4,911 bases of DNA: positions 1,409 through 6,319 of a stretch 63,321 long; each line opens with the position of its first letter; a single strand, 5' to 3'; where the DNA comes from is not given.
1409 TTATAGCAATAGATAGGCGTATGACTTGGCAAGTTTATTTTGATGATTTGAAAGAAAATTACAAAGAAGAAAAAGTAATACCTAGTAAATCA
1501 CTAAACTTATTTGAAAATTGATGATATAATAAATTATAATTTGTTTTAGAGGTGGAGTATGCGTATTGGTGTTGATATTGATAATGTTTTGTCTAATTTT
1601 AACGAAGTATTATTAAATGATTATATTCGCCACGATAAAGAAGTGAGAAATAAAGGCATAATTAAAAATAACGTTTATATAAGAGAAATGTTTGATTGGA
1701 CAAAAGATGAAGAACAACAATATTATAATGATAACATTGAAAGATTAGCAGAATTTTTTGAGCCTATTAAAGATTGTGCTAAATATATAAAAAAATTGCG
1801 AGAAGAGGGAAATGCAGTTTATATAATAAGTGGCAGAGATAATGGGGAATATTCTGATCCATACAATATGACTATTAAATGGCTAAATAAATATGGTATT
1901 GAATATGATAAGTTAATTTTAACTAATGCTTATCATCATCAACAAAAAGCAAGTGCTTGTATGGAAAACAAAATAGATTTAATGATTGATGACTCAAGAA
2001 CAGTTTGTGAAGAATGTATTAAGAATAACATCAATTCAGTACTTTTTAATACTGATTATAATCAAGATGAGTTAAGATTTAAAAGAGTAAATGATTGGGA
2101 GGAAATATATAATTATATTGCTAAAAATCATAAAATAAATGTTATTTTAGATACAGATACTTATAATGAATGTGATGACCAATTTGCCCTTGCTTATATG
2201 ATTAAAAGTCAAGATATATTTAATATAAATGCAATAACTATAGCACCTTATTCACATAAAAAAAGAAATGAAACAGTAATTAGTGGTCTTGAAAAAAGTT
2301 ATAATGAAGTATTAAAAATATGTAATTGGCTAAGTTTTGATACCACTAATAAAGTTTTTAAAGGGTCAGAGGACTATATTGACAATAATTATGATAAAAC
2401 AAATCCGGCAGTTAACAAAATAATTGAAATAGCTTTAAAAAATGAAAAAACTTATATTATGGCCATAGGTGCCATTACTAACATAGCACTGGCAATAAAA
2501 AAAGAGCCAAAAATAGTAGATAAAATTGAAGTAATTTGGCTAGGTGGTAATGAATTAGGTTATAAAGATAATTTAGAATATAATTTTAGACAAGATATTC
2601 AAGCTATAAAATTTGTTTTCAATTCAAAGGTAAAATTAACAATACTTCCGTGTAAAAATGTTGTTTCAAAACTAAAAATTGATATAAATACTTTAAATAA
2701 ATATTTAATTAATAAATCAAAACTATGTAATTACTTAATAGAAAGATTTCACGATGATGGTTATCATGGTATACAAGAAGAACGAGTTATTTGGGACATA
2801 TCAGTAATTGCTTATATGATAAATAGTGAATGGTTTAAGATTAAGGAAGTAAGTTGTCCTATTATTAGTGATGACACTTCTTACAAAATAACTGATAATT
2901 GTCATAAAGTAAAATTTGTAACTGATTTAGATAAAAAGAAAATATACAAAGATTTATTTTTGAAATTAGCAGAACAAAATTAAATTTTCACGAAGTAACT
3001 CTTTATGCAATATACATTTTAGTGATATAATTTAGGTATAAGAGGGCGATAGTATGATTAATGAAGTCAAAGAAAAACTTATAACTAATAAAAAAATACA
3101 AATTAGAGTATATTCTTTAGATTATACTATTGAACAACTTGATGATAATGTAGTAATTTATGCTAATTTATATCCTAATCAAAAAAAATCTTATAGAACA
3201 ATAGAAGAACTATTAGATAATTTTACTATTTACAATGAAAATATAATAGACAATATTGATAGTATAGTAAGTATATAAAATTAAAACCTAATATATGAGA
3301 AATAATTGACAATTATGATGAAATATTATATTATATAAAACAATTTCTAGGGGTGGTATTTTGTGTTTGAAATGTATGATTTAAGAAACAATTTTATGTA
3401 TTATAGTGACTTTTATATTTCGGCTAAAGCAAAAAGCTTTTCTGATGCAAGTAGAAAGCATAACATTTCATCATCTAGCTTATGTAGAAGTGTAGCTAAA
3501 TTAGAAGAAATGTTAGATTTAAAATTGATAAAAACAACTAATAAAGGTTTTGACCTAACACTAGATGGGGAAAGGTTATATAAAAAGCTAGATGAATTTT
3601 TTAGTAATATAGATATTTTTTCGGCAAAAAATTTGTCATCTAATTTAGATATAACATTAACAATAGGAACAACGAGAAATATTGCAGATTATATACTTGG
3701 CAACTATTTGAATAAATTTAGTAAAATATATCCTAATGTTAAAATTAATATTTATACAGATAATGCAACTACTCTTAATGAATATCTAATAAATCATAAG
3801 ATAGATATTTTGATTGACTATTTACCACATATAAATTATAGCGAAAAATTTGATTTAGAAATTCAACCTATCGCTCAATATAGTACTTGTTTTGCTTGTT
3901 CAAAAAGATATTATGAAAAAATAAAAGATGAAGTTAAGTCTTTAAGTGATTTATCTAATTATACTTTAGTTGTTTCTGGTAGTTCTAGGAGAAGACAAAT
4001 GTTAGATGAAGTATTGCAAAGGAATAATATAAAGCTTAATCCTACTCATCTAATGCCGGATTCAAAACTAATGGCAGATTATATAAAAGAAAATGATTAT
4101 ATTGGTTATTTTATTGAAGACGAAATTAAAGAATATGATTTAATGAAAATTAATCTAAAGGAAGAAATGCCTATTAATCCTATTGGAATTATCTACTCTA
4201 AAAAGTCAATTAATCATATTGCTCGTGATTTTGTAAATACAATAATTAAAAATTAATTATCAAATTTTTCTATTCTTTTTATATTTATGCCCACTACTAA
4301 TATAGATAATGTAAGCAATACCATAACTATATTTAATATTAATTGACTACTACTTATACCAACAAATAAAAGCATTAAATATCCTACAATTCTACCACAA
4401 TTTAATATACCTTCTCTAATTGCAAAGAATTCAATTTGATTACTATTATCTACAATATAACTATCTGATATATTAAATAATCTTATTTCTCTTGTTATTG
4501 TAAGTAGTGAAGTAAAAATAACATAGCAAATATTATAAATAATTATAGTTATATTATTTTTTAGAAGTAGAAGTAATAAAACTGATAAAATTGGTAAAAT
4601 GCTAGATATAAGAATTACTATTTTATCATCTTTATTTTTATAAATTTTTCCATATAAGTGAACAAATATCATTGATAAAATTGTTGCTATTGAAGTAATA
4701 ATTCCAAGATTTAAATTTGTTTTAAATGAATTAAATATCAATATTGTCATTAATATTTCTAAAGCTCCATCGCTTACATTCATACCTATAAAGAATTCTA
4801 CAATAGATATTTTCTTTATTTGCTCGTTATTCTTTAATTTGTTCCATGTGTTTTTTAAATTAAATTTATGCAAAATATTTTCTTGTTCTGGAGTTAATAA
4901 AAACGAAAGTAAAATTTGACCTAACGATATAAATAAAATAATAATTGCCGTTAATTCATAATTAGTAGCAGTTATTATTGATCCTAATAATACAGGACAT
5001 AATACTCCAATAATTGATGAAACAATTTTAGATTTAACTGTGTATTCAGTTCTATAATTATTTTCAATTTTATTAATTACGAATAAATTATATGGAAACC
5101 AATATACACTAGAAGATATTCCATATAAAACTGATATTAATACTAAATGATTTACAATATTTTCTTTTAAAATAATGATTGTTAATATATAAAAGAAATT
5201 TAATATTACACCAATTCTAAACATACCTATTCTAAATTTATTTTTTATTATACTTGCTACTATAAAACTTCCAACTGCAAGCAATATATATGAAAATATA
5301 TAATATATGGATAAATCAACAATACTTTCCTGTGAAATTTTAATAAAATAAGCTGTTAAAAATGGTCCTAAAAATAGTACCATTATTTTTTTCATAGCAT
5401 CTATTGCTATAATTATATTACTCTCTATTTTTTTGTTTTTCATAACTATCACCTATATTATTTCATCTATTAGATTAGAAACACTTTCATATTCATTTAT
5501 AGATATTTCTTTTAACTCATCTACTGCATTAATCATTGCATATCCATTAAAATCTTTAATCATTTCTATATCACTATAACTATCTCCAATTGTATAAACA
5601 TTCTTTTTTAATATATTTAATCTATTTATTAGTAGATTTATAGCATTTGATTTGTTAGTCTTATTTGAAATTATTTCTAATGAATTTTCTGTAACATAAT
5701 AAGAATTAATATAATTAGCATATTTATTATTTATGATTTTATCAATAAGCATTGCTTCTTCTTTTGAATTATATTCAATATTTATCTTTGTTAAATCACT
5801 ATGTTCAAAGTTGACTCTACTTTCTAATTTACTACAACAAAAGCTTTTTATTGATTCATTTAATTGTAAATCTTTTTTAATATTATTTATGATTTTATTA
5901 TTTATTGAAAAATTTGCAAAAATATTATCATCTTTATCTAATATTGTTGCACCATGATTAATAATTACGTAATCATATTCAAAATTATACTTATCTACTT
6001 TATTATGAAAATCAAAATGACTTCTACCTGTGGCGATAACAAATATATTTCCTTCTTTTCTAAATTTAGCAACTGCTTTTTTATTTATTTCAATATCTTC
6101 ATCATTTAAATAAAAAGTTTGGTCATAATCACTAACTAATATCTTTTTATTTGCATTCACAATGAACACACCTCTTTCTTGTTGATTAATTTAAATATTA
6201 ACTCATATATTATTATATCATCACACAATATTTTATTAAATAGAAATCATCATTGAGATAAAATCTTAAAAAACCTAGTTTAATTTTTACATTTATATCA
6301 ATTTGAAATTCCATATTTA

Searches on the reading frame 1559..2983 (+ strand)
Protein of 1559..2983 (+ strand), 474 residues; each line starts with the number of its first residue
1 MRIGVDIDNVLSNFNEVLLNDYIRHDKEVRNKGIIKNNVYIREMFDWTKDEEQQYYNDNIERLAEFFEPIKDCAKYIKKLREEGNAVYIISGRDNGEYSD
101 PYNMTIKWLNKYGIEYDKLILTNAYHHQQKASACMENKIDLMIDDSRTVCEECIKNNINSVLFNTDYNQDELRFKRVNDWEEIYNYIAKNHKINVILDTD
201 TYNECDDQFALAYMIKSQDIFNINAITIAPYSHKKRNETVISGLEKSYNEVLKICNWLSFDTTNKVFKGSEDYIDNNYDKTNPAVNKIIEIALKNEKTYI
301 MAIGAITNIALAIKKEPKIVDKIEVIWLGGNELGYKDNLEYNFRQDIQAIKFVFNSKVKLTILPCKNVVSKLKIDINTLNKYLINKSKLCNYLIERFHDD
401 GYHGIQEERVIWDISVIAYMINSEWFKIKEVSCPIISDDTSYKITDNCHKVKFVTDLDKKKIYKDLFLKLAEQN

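Call 34: search_protein_families(library=pfam, proteins=[window:1559-2983:+], max_evalue=0.001)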
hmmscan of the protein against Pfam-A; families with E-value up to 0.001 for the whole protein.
window:1559-2983:+ (474 aa): 3 families
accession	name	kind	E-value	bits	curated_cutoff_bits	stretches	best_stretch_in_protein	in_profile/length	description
PF01156.24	IU_nuc_hydro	-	1.1e-24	88.1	34.2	1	195-463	1-296/297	Inosine-uridine preferring nucleoside hydrolase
PF06941.18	NT5C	-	2.1e-10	41.2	24.8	1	3-189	4-178/180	5' nucleotidase, deoxy (Pyrimidine), cytosolic type C protein (NT5C)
PF07632.16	Sde182_NH-like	-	0.00072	19.6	26.8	1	195-328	2-157/268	Cellulose-binding Sde182, nucleoside hydrolase-like domain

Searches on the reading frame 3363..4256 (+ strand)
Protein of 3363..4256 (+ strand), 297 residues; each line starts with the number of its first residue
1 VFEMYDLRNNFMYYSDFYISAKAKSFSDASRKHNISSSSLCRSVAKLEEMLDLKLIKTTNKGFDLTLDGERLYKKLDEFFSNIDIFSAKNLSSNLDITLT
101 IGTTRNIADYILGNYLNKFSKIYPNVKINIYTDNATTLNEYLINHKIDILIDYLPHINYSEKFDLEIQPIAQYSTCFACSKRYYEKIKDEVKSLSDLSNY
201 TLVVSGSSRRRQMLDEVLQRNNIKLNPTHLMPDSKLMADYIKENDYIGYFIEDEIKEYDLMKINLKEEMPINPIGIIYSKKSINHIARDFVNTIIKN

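Call 34: search_protein_families(library=pfam, proteins=[window:3363-4256:+], max_evalue=0.001)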
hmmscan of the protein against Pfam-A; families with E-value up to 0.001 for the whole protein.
window:3363-4256:+ (297 aa): 2 families
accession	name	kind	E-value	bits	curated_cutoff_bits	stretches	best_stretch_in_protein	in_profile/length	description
PF03466.25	LysR_substrate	-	3.2e-23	82.7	28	1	98-294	7-204/209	LysR substrate binding domain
PF00126.33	HTH_1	-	3.2e-09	37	26.6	1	18-70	8-60/60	Bacterial regulatory helix-turn-helix protein, lysR family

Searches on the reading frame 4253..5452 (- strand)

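Call 34: search_protein_families(library=pfam, proteins=[window:4253-5452:-], max_evalue=0.001)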
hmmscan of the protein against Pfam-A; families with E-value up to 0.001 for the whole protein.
window:4253-5452:- (399 aa): 1 family
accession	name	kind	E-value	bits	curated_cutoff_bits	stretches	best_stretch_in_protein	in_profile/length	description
PF07690.21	MFS_1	-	4.7e-11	42.6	33.4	1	29-315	16-313/347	Major Facilitator Superfamily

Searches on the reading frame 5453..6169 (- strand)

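Call 34: search_protein_families(library=pfam, proteins=[window:5453-6169:-], max_evalue=0.001)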
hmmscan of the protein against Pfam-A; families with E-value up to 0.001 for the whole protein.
window:5453-6169:- (238 aa): 2 families
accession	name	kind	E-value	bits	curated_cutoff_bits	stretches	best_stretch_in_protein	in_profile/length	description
PF08282.18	Hydrolase_3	-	1.6e-29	103.8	20.9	2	116-223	132-239/255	haloacid dehalogenase-like hydrolase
PF05116.19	S6PP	-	1.1e-11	45.3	20.3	1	8-218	2-212/247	Sucrose-6F-phosphate phosphohydrolase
